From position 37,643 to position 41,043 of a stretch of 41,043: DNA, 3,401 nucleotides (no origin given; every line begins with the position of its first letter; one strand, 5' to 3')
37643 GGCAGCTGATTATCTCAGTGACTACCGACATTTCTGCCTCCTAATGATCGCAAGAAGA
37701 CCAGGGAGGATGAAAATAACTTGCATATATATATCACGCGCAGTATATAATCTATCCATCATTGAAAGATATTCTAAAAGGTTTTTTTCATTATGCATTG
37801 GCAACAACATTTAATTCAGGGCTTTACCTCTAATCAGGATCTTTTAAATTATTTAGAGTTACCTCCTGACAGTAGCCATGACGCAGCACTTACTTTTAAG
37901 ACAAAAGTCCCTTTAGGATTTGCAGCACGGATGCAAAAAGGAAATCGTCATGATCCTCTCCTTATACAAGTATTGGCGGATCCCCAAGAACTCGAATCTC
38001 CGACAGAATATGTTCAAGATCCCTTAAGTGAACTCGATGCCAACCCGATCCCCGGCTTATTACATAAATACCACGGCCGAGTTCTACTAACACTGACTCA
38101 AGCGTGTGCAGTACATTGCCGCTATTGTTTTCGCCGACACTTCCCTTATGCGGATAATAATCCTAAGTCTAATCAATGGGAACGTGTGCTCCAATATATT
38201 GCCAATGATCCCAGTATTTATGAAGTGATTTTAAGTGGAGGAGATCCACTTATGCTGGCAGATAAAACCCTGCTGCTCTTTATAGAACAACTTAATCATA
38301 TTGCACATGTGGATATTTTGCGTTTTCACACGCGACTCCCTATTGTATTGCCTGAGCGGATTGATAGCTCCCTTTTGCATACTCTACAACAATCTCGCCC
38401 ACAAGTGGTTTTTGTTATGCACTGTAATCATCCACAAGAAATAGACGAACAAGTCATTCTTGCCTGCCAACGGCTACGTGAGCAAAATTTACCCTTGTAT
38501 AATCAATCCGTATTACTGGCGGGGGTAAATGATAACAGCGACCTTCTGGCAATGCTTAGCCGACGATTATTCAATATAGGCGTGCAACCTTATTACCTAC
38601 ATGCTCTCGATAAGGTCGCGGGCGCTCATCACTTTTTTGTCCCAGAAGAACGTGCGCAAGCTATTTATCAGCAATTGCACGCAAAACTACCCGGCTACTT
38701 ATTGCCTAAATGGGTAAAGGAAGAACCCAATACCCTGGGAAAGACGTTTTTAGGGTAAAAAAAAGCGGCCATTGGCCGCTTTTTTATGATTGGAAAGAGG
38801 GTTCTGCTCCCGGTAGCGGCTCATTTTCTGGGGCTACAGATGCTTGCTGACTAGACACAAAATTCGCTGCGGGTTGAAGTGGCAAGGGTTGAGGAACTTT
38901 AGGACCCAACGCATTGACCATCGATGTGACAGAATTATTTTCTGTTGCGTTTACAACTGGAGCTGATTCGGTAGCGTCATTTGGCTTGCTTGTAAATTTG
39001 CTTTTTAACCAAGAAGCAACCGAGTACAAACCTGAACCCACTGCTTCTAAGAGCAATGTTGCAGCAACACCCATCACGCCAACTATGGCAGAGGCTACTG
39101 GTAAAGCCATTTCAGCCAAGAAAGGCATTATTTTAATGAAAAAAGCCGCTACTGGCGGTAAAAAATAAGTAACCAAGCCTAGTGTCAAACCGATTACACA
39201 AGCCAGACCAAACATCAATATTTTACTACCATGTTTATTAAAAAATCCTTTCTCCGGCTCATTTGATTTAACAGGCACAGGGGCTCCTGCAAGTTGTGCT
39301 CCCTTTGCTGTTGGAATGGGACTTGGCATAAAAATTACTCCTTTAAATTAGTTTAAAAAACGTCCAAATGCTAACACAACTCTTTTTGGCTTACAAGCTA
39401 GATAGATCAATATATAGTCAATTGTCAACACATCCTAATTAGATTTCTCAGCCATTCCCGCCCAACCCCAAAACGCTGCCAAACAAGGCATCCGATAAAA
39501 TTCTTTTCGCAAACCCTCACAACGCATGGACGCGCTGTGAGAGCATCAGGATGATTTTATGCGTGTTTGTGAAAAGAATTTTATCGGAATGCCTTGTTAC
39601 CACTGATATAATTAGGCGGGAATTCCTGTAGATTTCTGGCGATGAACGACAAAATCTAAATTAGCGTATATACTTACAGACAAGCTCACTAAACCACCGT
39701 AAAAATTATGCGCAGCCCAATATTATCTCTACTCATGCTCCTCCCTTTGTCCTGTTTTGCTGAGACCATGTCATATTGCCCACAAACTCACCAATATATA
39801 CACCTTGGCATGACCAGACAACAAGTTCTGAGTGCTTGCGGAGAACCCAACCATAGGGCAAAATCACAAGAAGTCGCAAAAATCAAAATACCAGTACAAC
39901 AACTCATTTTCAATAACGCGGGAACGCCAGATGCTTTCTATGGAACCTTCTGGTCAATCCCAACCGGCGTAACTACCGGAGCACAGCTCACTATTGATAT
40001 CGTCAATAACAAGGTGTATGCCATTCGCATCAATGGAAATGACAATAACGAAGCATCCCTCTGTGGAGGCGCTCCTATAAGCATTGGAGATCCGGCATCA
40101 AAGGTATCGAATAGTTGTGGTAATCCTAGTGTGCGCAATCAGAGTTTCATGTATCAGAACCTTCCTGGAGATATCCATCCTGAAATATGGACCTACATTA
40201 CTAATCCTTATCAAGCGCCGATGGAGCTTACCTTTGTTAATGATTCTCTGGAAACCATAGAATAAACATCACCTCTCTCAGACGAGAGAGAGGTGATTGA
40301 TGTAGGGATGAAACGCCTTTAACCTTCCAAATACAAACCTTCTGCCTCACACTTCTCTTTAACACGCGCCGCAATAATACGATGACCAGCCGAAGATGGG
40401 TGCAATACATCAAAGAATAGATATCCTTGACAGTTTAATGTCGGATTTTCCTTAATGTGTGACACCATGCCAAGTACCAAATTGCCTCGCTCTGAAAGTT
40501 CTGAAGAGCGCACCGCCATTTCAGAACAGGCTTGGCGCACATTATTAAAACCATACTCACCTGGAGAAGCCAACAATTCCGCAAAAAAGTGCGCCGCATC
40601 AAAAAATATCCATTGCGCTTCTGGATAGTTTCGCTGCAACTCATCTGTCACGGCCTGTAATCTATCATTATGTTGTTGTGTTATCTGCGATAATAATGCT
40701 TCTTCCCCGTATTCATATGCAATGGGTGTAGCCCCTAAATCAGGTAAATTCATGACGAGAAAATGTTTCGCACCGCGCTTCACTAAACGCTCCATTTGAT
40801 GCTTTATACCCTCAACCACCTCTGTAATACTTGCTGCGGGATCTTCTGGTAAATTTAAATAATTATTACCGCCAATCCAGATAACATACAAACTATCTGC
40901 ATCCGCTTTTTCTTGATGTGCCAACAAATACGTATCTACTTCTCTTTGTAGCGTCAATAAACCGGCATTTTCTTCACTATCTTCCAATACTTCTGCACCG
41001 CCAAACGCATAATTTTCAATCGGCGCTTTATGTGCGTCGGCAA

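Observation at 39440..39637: Second 180-bp family-2 copy whose hairpin arms covary with copy 1, suggesting selection on structure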

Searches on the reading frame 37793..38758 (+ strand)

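Call 98: search_protein_families(library=pfam, proteins=[window:37793-38758:+], max_evalue=0.001)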
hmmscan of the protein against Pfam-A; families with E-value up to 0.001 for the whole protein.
window:37793-38758:+ (321 aa): 2 families
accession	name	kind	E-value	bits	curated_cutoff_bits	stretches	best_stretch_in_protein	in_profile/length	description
PF04055.27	Radical_SAM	-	1.4e-12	48.6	29.5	1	101-248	3-157/166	Radical SAM superfamily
PF13353.11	Fer4_12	-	1.7e-06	28.8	22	1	97-169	7-79/137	4Fe-4S single cluster domain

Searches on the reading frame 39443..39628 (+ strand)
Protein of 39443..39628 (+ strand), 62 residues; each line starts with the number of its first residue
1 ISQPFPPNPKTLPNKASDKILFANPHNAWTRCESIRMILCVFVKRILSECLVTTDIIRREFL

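Call 67: find_homologous_proteins(query=window:39443-39628:+, max_evalue=10)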
Query window:39443-39628:+: no candidate shares three 5-residue words with the query. No homologue found.

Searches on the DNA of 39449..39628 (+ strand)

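Call 51: search_rna_families(source=window, start=39470, end=39610, threshold=evalue, max_evalue=10, show_alignments=0)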
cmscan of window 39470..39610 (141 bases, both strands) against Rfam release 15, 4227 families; matches with E-value up to 10: 9.
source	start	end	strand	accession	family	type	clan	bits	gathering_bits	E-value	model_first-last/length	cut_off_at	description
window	39491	39590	+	RF01913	mir-2778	Gene; miRNA;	-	30.1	86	0.00015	1-77/77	no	mir-2778 microRNA precursor family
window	39493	39586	+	RF03498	mir-3145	Gene; miRNA;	-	28.9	98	0.00033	1-84/84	no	mir-3145 microRNA precursor family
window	39489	39591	-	RF04140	mir-3118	Gene; miRNA;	-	27.5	89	0.00079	1-76/76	no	mir-3118 microRNA precursor family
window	39483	39597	-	RF01026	MIR828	Gene; miRNA;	-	27.5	69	0.0013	1-115/115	no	MIR828 microRNA precursor family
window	39487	39592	+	RF04062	MIR949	Gene; miRNA;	-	25.5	100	0.0042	1-106/106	no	MIR949 microRNA precursor family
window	39494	39585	+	RF03996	mir-3012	Gene; miRNA;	-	20.3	90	0.12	1-68/68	no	mir-3012 microRNA precursor family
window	39497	39546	-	RF02309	TtnuHACA1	Gene; snRNA; snoRNA; HACA-box;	-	20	100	0.17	1-113/113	no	Tetrahymena snoRNA TtnuHACA1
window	39549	39583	-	RF02120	FTX_2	Gene; lncRNA;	-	12.7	48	2.2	61-97/97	no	FTX transcript, XIST regulator conserved region 2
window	39482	39598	-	RF04147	MIR6224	Gene; miRNA;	-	12.3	171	2.6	12-165/176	no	MIR6224 microRNA precursor family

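Call 79: search_dna_similar(query=window:39449-39489:+, collection=plasmids, mode=distant, max_evalue=10, max_rows=15)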
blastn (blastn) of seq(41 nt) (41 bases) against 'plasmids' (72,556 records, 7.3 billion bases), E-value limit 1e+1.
Records with a match: 23; places in all: 23; records where one place covers at least 80% of the query: 0.
Best place of each record, by identity: >=99% 12; 95-99% 2; 90-95% 2; 80-90% 7.
By first word of the organism name: Vibrio 11; Rhizobium 6; Azospirillum 2; Asticcacaulis 1; Pontibacter 1; Legionella 1; Niveispirillum 1.
By predicted mobility (MOB-suite, as given by PLSDB): conjugative 13; non-mobilizable 10.
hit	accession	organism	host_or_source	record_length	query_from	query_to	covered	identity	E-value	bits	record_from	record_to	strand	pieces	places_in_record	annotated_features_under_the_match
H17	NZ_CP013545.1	Rhizobium phaseoli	Phaseolus vulgaris,Whole ...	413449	1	29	71%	86.2%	2e+0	36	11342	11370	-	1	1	lipopolysaccharide biosynthesis protein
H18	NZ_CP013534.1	Rhizobium phaseoli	Phaseolus vulgaris,Whole ...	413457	1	29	71%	86.2%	2e+0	36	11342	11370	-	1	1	lipopolysaccharide biosynthesis protein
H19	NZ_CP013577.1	Rhizobium phaseoli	Phaseolus vulgaris,Whole ...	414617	1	29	71%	86.2%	2e+0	36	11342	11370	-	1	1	lipopolysaccharide biosynthesis protein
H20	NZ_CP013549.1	Rhizobium phaseoli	Phaseolus vulgaris,Whole ...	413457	1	29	71%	86.2%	2e+0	36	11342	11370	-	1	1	lipopolysaccharide biosynthesis protein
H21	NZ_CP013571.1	Rhizobium phaseoli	Phaseolus vulgaris,Whole ...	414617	1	29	71%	86.2%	2e+0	36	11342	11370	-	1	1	lipopolysaccharide biosynthesis protein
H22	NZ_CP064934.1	Rhizobium phaseoli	Phaseolus vulgaris,single cell,soil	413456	1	29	71%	86.2%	2e+0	36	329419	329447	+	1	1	lipopolysaccharide biosynthesis protein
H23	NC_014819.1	Asticcacaulis excentricus CB 48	pond water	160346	1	27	66%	89.3%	6e+0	35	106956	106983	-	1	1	DUF4007 family protein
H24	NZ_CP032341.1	Azospirillum brasilense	soil sample,Agricultural field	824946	10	34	61%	92.0%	5e-1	37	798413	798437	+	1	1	DUF4347 domain-containing protein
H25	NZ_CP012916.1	Azospirillum brasilense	Digitaria eriantha,microbe,root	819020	10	34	61%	92.0%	5e-1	37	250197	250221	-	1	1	DUF4347 domain-containing protein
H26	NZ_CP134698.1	Pontibacter sp. G13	single cell,seawater, biofilm of coral ...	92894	1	22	54%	95.5%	2e+0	37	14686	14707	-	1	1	MFS transporter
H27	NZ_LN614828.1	Legionella fallonii LLAP-10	-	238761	21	41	51%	95.2%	6e+0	35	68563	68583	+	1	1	DUF4158 domain-containing protein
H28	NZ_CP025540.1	Vibrio harveyi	-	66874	17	35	46%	100.0%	2e+0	36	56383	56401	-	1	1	traK: type-F conjugative transfer system secretin TraK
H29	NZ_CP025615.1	Niveispirillum cyanobacteriorum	sing cell,cyanobacterial aggregates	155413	8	26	46%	100.0%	2e+0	36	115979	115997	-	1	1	none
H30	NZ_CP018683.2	Vibrio harveyi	Trachinotus ovatus,liver of diseased ...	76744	17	35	46%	100.0%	2e+0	36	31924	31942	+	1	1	traK: type-F conjugative transfer system secretin TraK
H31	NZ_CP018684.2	Vibrio harveyi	Trachinotus ovatus,liver of diseased ...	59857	17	35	46%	100.0%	2e+0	36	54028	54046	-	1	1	traK: type-F conjugative transfer system secretin TraK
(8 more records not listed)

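Call 80: search_dna_similar(query=window:39591-39628:+, collection=plasmids, mode=distant, max_evalue=10, max_rows=15)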
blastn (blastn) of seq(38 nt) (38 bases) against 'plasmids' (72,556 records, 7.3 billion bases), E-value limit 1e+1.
No match.

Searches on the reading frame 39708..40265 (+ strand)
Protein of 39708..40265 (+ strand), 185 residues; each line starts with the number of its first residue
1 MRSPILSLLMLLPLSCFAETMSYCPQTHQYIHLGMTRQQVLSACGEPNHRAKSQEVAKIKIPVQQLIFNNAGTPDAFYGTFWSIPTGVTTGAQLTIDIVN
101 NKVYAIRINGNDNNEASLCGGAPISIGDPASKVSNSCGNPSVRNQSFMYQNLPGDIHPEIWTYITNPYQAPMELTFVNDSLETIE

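Call 13: find_encoding_contigs(protein=window:39708-40265:+, flank=3000, max_places=10)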
Protein window:39708-40265:+ (185 aa): 1 contig read that carries it; 1 place shown.
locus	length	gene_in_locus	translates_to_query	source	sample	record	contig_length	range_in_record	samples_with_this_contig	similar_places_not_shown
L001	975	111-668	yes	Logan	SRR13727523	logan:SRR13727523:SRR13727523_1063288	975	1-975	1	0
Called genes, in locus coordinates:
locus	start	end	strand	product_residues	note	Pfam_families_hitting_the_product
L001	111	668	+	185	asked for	PF11006:DUF2845 (weak)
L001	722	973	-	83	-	?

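Call 98: search_protein_families(library=pfam, proteins=[window:39708-40265:+], max_evalue=0.001)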
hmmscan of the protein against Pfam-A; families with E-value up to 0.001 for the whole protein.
window:39708-40265:+ (185 aa): 1 family
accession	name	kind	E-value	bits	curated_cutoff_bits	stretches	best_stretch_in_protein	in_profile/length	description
PF11006.13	DUF2845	-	7.9e-15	55.4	21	2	23-107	5-88/90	Protein of unknown function (DUF2845)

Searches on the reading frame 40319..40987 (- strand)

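Call 98: search_protein_families(library=pfam, proteins=[window:40319-40987:-], max_evalue=0.001)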
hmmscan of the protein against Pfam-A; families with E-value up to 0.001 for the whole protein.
window:40319-40987:- (222 aa): 2 families
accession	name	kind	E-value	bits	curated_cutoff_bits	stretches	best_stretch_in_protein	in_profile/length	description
PF00657.28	Lipase_GDSL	-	2e-21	77.5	23.6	1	10-209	64-208/208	GDSL-like Lipase/Acylhydrolase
PF13472.12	Lipase_GDSL_2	-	2.6e-06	28.5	32.9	1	24-204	59-178/178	GDSL-like Lipase/Acylhydrolase family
